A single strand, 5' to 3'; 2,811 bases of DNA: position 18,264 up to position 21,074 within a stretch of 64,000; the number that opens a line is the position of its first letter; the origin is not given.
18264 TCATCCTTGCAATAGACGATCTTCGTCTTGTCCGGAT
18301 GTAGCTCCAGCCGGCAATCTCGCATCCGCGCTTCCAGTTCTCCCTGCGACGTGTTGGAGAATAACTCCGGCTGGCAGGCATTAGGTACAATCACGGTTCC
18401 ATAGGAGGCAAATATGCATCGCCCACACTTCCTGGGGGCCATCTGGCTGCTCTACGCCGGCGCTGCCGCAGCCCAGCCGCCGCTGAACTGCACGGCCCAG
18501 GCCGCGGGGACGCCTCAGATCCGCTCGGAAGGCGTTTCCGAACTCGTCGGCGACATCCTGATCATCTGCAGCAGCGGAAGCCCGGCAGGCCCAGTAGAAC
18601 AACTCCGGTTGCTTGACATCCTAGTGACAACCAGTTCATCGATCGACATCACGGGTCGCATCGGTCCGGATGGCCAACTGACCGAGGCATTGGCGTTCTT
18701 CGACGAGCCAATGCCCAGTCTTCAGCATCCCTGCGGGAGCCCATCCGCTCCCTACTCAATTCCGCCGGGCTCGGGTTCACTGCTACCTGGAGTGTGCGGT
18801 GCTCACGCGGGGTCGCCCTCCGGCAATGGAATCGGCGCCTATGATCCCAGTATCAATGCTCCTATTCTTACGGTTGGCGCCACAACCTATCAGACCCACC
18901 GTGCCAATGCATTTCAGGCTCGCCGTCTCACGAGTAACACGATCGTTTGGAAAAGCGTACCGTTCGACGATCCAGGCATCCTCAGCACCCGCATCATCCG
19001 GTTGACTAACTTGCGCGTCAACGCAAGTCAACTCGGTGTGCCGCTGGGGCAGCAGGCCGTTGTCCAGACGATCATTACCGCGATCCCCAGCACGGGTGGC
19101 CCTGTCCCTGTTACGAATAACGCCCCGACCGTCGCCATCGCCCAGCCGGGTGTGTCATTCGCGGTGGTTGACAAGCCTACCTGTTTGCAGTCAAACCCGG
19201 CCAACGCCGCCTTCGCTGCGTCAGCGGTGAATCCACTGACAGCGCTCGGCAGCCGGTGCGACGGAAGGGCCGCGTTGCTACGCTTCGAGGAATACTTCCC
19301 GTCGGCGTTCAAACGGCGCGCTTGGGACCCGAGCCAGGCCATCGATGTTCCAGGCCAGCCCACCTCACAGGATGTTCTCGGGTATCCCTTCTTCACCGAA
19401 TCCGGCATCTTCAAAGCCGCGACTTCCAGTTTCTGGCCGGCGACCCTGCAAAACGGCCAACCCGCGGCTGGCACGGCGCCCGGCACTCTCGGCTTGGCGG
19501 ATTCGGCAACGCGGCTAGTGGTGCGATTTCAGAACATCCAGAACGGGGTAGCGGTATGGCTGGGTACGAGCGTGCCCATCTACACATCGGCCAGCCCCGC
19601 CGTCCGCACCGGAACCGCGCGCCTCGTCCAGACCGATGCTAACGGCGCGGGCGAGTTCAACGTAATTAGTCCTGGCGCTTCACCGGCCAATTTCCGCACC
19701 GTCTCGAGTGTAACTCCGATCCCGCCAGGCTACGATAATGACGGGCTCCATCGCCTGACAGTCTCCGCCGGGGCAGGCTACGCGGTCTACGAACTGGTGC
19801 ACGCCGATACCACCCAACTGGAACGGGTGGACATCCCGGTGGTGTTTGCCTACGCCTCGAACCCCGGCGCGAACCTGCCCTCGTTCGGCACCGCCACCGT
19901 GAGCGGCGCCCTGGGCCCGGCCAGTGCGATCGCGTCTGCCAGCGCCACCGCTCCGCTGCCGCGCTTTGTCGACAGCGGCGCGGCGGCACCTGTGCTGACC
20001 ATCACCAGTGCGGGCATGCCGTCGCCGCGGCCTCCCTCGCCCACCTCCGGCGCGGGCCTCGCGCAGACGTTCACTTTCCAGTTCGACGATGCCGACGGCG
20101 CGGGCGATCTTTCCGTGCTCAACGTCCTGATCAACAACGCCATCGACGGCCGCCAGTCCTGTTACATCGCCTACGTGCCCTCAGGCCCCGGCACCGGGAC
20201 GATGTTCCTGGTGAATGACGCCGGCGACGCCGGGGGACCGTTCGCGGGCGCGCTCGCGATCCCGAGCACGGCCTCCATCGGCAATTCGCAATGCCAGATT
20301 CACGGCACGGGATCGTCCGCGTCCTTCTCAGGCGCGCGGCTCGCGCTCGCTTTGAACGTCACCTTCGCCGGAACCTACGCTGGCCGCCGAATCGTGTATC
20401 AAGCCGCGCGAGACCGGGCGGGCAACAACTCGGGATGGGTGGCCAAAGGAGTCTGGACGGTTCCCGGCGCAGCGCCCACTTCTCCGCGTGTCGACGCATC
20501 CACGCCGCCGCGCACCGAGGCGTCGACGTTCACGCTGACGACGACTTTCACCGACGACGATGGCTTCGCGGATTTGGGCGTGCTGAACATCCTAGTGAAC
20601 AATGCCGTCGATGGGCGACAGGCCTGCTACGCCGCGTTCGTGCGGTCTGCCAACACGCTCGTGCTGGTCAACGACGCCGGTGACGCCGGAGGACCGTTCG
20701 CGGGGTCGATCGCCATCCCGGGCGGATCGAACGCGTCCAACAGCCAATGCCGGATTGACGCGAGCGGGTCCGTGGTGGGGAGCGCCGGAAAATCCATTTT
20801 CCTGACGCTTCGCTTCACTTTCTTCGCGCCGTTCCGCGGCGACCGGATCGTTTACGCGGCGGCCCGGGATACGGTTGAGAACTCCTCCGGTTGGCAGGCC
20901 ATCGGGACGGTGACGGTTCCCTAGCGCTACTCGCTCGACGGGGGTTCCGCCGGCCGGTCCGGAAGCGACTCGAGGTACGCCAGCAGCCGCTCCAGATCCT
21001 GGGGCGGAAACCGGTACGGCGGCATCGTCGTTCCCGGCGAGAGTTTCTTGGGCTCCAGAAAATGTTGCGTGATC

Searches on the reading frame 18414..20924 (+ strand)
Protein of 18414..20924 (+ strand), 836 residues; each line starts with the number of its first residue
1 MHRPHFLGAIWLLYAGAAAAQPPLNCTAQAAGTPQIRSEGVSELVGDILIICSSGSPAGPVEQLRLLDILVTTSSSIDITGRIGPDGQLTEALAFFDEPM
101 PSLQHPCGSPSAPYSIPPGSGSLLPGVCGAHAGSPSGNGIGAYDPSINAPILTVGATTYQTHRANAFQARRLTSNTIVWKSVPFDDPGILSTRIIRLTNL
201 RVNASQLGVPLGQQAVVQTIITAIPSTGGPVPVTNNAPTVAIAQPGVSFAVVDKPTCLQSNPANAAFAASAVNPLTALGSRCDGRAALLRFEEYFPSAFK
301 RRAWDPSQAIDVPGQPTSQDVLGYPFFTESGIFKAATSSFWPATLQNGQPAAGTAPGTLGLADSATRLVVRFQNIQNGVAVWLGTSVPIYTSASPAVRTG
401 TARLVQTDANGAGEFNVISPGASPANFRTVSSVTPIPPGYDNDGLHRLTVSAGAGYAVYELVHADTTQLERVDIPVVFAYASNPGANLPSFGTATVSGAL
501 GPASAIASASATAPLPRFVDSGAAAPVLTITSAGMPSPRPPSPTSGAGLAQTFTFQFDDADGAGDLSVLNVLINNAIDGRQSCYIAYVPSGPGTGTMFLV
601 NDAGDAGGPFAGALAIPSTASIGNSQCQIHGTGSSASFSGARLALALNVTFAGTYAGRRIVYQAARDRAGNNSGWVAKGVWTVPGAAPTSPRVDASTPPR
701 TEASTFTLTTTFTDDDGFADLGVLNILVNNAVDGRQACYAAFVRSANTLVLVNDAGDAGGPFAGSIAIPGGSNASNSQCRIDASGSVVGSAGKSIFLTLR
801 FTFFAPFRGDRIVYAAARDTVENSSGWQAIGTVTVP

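Call 102: search_protein_families(library=pfam, proteins=[window:18414-20924:+], max_evalue=0.001)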
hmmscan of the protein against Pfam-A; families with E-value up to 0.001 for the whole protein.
window:18414-20924:+ (836 aa): 0 families
